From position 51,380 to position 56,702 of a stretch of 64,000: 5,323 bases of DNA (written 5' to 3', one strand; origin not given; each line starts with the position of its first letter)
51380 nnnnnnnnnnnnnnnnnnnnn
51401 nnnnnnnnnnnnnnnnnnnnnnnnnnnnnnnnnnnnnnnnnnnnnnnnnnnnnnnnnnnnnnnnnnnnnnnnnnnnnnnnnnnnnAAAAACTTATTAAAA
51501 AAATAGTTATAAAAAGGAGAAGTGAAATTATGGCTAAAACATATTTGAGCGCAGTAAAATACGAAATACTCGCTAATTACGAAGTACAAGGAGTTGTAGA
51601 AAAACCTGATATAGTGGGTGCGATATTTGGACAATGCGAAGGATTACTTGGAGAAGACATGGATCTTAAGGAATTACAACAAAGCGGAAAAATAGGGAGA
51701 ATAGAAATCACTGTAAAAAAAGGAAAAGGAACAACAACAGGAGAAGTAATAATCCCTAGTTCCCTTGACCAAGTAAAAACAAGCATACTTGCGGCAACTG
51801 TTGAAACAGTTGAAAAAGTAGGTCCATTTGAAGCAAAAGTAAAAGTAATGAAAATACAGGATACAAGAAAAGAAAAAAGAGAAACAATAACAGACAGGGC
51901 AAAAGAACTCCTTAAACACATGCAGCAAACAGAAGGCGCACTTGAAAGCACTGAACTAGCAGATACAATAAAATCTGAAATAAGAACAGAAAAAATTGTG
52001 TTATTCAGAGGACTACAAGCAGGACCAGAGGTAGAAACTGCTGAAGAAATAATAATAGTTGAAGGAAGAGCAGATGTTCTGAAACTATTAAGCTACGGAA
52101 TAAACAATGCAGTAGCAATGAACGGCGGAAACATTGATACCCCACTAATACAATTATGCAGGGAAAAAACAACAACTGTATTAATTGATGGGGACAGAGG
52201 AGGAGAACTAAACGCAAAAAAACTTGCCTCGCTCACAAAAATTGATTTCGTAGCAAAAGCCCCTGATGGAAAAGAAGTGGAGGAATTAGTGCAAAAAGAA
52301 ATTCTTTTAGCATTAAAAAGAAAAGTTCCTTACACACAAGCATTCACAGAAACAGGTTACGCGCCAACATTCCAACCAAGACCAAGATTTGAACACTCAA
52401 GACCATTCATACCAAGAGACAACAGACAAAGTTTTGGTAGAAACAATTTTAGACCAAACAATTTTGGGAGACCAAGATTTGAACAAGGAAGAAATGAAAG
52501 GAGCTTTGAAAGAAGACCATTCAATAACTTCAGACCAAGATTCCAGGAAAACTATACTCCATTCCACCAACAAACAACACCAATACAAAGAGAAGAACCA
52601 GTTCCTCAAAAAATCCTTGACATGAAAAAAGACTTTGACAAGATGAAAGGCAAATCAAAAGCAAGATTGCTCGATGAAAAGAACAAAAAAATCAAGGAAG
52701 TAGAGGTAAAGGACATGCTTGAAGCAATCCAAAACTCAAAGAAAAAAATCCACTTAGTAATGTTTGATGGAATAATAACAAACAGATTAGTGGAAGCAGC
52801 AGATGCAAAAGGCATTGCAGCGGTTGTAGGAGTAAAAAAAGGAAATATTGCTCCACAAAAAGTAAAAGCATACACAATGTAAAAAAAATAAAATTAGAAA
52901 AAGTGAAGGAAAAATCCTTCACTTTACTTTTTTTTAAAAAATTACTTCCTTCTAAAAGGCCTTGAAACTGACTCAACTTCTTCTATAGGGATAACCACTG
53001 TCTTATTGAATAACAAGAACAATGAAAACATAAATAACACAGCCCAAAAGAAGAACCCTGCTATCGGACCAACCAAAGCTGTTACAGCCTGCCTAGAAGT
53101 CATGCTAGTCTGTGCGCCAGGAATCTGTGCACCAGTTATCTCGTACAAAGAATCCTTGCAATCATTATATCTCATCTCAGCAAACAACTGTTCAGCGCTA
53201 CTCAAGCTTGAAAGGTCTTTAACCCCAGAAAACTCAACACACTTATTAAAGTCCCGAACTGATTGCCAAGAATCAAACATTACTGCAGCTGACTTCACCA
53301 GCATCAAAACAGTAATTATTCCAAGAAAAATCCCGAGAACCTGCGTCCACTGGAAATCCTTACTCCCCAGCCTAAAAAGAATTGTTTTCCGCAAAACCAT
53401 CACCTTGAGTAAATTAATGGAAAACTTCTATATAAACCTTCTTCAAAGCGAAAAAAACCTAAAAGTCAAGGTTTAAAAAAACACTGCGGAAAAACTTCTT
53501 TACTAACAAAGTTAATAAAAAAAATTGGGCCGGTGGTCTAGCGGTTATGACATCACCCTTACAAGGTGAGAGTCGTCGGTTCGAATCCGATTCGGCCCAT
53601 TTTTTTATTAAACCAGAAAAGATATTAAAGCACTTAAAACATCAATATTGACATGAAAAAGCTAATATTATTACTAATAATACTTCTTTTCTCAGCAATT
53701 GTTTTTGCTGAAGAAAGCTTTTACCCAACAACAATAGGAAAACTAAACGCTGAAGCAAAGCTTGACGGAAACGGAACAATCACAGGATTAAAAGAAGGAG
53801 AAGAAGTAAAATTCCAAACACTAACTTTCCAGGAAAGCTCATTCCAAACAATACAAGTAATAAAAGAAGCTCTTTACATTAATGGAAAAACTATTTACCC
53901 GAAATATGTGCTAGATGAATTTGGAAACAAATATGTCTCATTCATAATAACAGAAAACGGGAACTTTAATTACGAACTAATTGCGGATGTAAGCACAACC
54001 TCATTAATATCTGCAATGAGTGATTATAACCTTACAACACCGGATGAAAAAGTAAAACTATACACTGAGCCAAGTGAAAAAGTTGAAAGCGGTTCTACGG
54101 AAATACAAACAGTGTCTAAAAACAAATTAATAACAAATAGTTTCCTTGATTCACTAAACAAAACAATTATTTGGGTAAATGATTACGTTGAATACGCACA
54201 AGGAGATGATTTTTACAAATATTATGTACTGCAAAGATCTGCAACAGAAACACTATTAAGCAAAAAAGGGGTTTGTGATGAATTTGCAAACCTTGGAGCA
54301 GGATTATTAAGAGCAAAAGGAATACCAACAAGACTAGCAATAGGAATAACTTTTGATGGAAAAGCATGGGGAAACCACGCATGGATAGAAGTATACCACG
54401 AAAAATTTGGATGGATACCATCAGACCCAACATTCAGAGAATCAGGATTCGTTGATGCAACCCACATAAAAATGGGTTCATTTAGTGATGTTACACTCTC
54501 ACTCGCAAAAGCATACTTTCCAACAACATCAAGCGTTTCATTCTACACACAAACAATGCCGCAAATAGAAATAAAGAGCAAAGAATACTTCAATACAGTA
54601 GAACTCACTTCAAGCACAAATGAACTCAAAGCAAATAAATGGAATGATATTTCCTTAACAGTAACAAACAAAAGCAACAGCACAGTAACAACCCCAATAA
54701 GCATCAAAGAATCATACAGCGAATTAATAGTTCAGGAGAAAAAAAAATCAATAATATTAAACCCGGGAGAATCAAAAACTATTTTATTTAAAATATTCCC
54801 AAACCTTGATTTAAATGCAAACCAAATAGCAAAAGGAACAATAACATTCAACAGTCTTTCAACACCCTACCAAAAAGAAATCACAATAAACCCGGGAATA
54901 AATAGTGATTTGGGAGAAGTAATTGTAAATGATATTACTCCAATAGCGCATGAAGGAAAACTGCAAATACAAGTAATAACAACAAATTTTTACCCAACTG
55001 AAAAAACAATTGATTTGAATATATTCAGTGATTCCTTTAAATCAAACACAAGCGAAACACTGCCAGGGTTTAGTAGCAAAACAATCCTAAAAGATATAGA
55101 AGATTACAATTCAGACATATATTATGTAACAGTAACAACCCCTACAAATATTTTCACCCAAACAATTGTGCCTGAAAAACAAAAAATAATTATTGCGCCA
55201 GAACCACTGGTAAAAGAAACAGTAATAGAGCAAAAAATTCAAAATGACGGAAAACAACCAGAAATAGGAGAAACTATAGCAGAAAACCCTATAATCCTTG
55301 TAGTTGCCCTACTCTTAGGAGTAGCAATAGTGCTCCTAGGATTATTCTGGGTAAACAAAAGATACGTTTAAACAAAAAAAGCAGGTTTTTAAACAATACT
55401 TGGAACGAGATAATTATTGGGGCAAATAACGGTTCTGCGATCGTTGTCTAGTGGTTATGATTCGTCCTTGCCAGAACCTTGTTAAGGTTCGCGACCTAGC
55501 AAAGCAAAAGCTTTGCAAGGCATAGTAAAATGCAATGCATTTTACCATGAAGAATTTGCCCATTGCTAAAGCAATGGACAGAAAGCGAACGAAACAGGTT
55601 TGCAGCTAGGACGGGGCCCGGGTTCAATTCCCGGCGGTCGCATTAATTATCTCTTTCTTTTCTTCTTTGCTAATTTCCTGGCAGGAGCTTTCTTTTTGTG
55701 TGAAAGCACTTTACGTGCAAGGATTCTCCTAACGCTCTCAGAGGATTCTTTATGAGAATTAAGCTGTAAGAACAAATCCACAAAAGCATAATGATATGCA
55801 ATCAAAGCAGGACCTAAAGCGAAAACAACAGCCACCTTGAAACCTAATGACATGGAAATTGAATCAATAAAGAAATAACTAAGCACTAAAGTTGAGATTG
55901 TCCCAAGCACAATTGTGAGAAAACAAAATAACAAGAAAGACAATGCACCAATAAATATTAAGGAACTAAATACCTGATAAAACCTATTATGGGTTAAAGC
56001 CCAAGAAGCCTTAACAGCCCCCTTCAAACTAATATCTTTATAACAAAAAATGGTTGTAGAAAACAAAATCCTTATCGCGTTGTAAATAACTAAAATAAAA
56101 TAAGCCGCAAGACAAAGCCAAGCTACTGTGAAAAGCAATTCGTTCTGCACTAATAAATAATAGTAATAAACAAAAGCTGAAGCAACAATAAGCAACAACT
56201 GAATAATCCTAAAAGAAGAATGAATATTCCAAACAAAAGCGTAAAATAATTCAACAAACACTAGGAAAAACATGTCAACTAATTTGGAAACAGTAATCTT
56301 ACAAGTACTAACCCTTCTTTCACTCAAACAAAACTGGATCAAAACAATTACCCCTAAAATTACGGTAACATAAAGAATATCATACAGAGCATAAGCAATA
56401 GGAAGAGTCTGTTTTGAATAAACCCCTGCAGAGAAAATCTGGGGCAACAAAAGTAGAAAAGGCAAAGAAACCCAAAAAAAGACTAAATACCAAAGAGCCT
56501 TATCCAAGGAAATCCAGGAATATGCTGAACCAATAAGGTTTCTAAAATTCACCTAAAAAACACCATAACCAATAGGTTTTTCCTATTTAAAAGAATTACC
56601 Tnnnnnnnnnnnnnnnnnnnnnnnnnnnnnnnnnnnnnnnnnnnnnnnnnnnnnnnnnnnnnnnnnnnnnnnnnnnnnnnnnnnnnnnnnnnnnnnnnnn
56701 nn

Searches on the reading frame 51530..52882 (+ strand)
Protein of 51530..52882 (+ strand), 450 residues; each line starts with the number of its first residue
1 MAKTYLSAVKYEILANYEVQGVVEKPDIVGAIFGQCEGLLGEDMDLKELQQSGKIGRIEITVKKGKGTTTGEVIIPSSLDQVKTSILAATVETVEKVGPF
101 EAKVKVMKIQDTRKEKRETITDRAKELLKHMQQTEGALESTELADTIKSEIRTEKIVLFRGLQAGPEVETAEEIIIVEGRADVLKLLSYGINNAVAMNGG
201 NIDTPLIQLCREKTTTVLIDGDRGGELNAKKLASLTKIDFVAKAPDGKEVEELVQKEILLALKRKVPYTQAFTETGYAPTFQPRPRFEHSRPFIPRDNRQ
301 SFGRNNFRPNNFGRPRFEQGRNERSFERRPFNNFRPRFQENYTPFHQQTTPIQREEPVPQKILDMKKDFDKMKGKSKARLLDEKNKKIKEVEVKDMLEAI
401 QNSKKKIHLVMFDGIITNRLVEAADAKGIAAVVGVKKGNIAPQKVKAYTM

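Call 46: search_protein_families(library=pfam, proteins=[window:51530-52882:+], max_evalue=0.00001)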
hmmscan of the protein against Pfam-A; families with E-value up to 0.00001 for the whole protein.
window:51530-52882:+ (450 aa): 3 families
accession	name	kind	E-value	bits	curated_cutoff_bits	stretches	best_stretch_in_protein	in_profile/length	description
PF13662.12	Toprim_4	-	1.5e-09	38.4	25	1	173-234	2-72/85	Toprim domain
PF01751.28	Toprim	-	4.3e-07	30.4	23.1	1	173-248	1-91/96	Toprim domain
PF13155.12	Toprim_2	-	5.4e-07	30.3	22.1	1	175-252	1-86/88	Toprim-like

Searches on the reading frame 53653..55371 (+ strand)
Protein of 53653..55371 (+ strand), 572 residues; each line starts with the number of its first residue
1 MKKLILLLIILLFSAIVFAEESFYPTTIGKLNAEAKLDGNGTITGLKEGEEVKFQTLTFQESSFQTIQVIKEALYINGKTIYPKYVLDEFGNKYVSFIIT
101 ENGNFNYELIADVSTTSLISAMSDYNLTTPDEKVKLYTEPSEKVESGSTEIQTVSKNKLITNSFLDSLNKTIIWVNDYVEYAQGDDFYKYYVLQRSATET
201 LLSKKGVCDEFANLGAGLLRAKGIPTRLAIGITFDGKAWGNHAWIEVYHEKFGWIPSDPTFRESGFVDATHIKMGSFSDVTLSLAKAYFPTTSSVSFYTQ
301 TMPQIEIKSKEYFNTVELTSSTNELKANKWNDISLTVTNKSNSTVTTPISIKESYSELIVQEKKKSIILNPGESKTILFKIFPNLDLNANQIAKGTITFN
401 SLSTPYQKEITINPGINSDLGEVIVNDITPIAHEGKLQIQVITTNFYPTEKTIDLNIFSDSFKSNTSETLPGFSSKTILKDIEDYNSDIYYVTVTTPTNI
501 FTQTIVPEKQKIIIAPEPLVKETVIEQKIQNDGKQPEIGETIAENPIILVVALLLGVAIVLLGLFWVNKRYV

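Call 46: search_protein_families(library=pfam, proteins=[window:53653-55371:+], max_evalue=0.00001)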
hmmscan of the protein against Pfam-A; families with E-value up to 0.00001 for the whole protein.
window:53653-55371:+ (572 aa): 1 family
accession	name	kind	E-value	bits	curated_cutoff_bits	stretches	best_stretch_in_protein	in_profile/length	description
PF01841.26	Transglut_core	-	1.2e-19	71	23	1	167-259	17-108/108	Transglutaminase-like superfamily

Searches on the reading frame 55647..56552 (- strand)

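Call 46: search_protein_families(library=pfam, proteins=[window:55647-56552:-], max_evalue=0.00001)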
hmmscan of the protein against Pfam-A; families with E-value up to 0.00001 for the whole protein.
window:55647-56552:- (301 aa): 1 family
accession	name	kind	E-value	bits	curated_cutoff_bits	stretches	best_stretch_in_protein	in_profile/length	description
PF10110.14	GPDPase_memb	-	5.3e-08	32.4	29.6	1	141-285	159-298/321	Membrane domain of glycerophosphoryl diester phosphodiesterase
